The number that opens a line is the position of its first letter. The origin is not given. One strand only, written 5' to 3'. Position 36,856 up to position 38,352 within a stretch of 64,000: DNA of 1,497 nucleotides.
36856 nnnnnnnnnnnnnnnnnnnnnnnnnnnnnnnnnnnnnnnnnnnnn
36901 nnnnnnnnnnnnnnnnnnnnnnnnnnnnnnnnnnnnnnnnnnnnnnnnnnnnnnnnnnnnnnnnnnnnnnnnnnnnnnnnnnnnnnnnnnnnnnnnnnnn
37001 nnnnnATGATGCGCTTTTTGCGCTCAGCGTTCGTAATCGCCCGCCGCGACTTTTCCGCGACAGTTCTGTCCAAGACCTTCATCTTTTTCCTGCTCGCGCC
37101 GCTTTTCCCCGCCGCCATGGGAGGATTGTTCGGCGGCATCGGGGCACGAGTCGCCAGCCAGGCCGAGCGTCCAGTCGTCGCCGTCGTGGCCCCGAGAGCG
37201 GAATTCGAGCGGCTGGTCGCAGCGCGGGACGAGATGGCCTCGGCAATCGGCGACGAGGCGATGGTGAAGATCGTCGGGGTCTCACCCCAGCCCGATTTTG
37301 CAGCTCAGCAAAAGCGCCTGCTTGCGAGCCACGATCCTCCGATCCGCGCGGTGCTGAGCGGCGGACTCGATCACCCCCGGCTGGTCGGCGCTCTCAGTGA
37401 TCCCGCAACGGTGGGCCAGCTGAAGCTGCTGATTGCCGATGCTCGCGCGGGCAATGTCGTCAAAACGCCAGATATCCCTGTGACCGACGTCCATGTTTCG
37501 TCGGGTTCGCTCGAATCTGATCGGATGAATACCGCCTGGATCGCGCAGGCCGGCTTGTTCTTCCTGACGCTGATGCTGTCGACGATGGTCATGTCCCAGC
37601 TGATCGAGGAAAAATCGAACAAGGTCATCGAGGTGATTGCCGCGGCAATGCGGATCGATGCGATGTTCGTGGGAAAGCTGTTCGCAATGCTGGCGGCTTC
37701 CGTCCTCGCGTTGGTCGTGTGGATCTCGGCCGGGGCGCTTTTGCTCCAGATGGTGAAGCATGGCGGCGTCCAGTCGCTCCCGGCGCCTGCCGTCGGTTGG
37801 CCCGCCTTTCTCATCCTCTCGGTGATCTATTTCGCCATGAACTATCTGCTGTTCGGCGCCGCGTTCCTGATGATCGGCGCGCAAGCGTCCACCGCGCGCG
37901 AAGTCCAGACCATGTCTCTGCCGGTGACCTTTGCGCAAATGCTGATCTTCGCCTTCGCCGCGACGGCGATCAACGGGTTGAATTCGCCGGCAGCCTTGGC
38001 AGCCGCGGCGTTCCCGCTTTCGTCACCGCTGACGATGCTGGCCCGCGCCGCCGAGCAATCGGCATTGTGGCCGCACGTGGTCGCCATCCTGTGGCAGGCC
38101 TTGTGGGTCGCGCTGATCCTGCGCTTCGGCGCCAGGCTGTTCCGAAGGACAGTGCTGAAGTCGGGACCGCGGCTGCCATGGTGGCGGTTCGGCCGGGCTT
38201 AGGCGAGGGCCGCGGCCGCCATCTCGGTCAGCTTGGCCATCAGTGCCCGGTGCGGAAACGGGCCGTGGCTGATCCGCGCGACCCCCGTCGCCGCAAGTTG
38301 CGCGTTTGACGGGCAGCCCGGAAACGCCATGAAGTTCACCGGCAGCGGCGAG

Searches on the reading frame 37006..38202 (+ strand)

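Call 41: search_protein_families(library=pfam, proteins=[window:37006-38202:+], max_evalue=0.00001)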
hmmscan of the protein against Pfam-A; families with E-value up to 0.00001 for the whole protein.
window:37006-38202:+ (398 aa): 1 family
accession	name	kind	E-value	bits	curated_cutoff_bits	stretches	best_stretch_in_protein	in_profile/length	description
PF12698.13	ABC2_membrane_3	-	2.7e-16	60.1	31.6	1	30-371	6-341/347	ABC-2 family transporter protein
